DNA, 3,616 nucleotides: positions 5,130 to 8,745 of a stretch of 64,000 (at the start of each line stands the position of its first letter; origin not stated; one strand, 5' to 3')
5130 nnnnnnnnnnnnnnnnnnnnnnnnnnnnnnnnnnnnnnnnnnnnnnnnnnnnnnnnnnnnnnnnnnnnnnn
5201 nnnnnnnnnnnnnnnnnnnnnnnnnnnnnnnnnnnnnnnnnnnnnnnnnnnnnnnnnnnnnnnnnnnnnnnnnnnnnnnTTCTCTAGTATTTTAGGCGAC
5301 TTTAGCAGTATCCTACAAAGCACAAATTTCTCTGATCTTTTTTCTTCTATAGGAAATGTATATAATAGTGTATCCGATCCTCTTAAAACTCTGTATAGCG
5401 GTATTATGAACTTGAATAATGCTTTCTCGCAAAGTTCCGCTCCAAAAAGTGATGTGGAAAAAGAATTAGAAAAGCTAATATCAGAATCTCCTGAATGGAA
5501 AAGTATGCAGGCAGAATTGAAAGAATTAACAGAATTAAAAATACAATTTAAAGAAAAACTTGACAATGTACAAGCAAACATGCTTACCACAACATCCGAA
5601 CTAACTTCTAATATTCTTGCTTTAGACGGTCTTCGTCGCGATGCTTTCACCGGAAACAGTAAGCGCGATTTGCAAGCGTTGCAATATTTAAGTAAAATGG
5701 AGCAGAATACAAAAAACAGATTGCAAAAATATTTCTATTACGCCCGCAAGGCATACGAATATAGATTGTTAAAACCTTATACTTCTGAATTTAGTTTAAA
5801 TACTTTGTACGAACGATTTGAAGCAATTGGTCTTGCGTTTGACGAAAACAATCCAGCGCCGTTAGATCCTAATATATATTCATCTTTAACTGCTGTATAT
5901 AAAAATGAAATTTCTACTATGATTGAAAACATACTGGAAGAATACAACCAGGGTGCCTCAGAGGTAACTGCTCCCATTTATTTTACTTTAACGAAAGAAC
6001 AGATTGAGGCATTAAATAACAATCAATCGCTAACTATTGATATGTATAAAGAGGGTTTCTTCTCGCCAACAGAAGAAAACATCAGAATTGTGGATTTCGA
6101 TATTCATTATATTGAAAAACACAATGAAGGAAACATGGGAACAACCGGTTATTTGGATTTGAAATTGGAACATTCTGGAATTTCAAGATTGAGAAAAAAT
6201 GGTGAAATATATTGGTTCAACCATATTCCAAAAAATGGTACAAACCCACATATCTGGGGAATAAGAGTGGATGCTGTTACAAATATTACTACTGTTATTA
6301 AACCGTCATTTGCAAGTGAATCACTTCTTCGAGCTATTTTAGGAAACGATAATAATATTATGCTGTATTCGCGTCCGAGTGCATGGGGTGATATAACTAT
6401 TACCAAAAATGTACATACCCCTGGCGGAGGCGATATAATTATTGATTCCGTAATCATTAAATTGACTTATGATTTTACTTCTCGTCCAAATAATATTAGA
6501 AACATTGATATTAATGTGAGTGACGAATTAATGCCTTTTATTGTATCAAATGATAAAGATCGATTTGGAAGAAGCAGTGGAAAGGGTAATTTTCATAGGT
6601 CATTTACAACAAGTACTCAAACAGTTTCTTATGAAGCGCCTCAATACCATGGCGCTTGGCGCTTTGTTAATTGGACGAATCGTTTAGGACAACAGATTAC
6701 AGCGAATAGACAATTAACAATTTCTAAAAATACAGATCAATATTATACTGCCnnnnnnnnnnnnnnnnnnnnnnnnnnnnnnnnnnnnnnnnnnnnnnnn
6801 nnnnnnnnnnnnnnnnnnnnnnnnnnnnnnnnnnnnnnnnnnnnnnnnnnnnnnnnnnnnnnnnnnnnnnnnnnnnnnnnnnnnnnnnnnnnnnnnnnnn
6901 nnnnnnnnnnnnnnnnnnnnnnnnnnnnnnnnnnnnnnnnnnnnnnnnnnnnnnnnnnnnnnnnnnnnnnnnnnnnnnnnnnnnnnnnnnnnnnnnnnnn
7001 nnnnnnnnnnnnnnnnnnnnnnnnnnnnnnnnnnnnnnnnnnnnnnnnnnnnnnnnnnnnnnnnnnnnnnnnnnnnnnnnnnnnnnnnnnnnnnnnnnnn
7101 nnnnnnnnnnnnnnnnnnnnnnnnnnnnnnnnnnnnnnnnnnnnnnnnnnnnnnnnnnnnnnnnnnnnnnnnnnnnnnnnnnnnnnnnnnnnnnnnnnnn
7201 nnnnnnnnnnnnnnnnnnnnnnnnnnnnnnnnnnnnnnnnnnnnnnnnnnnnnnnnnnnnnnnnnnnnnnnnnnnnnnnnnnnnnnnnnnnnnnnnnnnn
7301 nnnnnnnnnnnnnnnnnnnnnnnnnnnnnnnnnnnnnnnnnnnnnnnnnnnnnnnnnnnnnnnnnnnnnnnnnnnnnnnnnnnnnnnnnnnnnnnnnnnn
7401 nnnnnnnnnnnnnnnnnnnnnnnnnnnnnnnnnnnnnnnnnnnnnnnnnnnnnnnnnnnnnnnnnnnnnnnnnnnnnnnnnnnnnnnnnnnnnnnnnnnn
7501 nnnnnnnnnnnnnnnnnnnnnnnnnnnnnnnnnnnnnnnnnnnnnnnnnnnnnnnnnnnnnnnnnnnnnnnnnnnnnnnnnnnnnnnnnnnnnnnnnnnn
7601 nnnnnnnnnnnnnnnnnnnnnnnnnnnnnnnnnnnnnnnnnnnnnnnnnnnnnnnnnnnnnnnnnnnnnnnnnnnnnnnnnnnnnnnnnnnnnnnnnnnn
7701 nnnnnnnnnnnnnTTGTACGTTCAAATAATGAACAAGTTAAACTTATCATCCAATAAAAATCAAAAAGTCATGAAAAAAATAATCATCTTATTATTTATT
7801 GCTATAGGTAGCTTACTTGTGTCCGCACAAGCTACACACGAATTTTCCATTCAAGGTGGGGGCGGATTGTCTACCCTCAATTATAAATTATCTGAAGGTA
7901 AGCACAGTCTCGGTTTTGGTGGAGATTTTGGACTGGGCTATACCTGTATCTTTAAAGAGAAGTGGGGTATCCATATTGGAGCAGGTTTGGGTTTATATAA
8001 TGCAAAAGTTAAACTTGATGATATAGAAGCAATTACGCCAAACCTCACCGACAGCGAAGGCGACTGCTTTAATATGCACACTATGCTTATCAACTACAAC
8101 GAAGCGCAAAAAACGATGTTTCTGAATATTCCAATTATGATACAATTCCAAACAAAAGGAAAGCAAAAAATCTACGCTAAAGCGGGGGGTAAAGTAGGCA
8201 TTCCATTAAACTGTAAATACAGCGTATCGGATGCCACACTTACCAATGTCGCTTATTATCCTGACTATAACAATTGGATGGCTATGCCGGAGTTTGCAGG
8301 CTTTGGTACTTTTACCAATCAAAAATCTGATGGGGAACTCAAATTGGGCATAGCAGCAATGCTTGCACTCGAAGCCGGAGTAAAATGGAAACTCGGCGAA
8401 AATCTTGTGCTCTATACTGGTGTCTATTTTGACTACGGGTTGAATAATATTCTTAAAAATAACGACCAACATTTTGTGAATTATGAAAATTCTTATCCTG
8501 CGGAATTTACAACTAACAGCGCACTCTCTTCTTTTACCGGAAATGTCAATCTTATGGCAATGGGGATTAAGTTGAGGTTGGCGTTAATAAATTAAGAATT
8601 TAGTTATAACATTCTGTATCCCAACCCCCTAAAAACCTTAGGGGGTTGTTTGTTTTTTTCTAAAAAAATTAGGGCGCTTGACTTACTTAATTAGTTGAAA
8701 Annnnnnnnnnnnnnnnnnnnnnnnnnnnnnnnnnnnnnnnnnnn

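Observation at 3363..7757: Giant T9SS cargo whose core looks like an alpha-helical pore-forming/translocation toxin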

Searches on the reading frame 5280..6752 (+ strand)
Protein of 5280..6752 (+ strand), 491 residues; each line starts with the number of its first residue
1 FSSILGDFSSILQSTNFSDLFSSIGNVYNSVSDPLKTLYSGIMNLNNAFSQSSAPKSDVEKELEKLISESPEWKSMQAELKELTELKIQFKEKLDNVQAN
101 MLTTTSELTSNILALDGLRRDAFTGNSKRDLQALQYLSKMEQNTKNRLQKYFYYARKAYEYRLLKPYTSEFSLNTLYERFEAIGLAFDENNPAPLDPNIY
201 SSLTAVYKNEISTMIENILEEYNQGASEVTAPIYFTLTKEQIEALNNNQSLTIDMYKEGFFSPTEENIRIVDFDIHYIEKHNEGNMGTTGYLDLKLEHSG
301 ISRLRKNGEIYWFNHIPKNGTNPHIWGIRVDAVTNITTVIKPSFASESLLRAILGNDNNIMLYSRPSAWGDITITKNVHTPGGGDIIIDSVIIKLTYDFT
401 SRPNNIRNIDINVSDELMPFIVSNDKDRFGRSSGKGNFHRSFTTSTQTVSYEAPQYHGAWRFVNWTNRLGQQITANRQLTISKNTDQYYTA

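Call 54: find_homologous_proteins(query=A3, max_evalue=0.001)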
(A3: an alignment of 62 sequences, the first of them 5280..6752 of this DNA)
Query A3 (62 sequences) (491 aa, profile of the alignment): 14 proteins with E <= 0.001 among 8000 candidates.
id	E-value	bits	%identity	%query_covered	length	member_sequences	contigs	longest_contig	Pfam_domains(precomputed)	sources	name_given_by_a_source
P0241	1.2e-178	613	44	94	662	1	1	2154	PF19190.7,PF18962.8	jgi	jgi:hypothetical protein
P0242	1.5e-172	593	49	99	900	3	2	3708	PF18962.8,PF18998.7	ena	-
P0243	6.5e-170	584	46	100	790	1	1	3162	PF00404.25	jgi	jgi:hypothetical protein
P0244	1.2e-166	573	50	87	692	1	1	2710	PF18962.8,PF18998.7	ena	-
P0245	3.2e-166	572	45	97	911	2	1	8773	PF00404.25,PF00963.25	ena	-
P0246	8.8e-163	560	33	90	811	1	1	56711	-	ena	-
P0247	2.3e-159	549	43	98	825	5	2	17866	-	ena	-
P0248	1.7e-158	546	33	89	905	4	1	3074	-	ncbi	ncbi:MAG: coiled-coil domain-containing protein, partial [Planctomycetota bacterium]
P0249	1.2e-149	517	43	100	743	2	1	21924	PF01839.30,PF00404.25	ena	-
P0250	1.6e-130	454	44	80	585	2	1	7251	PF18962.8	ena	-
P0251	6.4e-116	406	46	70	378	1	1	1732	-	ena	-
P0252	2.6e-109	384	43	58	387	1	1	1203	PF18962.8,PF18998.7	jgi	jgi:hypothetical protein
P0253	3.3e-93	331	48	57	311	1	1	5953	-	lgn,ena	-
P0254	1.5e-61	227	43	49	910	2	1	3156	-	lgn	-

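Call 67: predict_structure(alignment_id=A4)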
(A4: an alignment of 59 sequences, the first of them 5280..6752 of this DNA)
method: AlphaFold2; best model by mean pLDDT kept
length: 491 residues; sequences in the alignment: 59
mean_pLDDT: 72.2   pTM: 0.48
mean pLDDT of the five models: 72.2, 71.3, 68.8, 68.5, 67.1
residues with pLDDT >= 90: 87; 70-90: 170; 50-70: 188; < 50: 46
segments of 3 or more residues with pLDDT < 50: 154-168, 187-189, 348-355, 357-365
pLDDT, mean of each block of 10 residues (from residue 1): 61 60 58 66 59 65 77 79 86 81 70 58 51 61 59 49 44 56 55 55 62 57 63 91 92 80 79 88 89 85 66 62 79 87 56 47 51 89 91 88 86 82 88 85 91 78 88 93 90 87
secondary structure, 60 per line:
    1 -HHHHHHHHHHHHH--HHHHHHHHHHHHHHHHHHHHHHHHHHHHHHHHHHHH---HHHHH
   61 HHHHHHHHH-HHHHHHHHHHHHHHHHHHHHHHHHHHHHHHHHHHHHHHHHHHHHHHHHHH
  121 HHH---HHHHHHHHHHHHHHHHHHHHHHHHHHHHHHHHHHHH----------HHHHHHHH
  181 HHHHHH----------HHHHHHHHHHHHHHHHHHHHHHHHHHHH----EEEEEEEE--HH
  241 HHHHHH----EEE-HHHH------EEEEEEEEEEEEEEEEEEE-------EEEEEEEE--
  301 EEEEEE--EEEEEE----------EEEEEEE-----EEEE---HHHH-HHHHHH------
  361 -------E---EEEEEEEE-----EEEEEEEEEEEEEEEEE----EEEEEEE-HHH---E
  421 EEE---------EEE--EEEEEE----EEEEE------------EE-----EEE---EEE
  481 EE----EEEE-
elements in order: H2-14 H17-52 H56-69 H71-123 H127-162 H173-186 H197-224 E229-236 H239-246 E251-253 H255-258 E265-283 E291-298 E301-306 E309-314 E325-331 E337-340 H344-347 H349-354 E372-379 E385-401 E406-412 E420-423 E433-435 E438-443 E448-452 E472-474 E478-482 E487-490

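Call 69: fold_search(model_id=the predicted structure, library=pdb)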
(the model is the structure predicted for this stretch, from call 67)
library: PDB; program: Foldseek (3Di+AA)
matches with E <= 10: 764; with E <= 0.001: 5
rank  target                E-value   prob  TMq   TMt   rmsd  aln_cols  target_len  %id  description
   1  9c4k_B                5.1e-05  1.00  0.23  0.11  56.0       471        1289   13  Yersinia entomophaga holotoxin complex in prepore conformation (released 2025-12-31)
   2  9cbc_B                3.0e-04  0.99  0.21  0.10  45.7       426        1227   13  Yersinia entomophaga holotoxin complex in pore conformation (released 2025-12-31)
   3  7yl6_B                3.7e-04  0.44  0.12  0.14  14.5       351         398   11  Cell surface protein YwfG protein complexed with alpha-1,2-mannobiose (released 2023-06-07)
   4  5lki_A                6.9e-04  0.96  0.20  0.09  50.4       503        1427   12  Cryo-EM structure of the Tc toxin TcdA1 in its pore state (released 2016-08-31)
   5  7yl4_A                7.3e-04  0.23  0.09  0.09  19.3       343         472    8  Cell surface protein YwfG protein (apo form) (released 2023-06-07)
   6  7yl4_B                2.9e-03  0.12  0.09  0.10  18.5       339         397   10  Cell surface protein YwfG protein (apo form) (released 2023-06-07)
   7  7sqy_C                3.2e-03  0.69  0.14  0.30  15.5       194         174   12  CSDaV GFP mutant (released 2022-05-25)
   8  6aj7_A                3.2e-03  0.47  0.12  0.22  16.0       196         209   12  The structure of Enterovirus D68 mature virion in complex with Fab 15C5 (released 2018-11-07)
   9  6ogd_B                3.6e-03  0.90  0.20  0.11  45.8       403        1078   14  Cryo-EM structure of YenTcA in its prepore state (released 2019-05-08)
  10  5ewn_A                4.5e-03  0.54  0.15  0.20  13.2       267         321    9  Crystal structure of the human astrovirus 1 capsid protein core domain at 2.6 A resolution (released 2015-12-23)
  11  8cq0_A                5.1e-03  0.87  0.21  0.06  51.0       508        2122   11  Photorhabdus luminescens TcdA1 prepore-to-pore intermediate, K567W K2008W mutant (released 2024-03-13)
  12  2wws_A                6.4e-03  0.87  0.15  0.37  16.0       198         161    8  Physalis Mottle Virus: Natural Empty Capsid (released 2010-11-03)
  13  7vrn_I                7.2e-03  0.06  0.06  0.07  25.3       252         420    8  Structure of infectious bursal disease virus Gt strain (released 2022-03-30)
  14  5j36_A                7.6e-03  0.35  0.13  0.23  16.5       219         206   12  Crystal structure of 60-mer BFDV Capsid Protein (released 2016-05-04)
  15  8cq2_A                9.0e-03  0.75  0.20  0.06  52.3       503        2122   12  Photorhabdus luminescens TcdA1 prepore-to-pore intermediate, C16S, C20S, C870S, T1279C mutant (released 2024-03-13)
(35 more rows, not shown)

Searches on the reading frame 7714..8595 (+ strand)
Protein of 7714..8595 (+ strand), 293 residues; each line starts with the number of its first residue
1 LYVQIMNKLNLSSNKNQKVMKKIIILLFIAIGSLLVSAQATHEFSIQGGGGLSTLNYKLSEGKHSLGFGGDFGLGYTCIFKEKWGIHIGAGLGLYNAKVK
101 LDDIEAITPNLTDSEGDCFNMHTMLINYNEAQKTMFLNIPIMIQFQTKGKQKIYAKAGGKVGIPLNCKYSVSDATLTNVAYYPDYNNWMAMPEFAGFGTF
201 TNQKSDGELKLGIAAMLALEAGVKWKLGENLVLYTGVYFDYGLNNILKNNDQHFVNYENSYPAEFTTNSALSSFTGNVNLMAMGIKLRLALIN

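Call 7: search_protein_families(library=pfam, proteins=[window:7714-8595:+], max_evalue=0.01)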
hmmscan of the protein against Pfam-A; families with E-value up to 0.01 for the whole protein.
window:7714-8595:+ (293 aa): 1 family
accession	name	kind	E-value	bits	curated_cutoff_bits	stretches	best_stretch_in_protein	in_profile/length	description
PF13505.12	OMP_b-brl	-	0.00041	21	28.7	1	27-251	2-160/175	Outer membrane protein beta-barrel domain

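Call 25: search_protein_families(library=ncbifam, proteins=[window:7714-8595:+], max_evalue=0.1)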
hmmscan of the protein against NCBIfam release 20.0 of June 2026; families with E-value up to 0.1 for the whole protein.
window:7714-8595:+ (293 aa): 1 family
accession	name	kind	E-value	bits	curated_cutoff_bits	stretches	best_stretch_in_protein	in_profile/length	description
NF049866.1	outer_TDE1717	subfamily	4.3e-08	33.3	135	1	20-177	1-137/210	TDE1717 family outer membrane beta-barrel protein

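Call 94: search_protein_families(library=padloc, proteins=[window:7771-8592:+], max_evalue=0.001)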
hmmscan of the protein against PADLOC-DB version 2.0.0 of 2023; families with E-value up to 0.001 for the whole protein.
window:7771-8592:+ (274 aa): 0 families
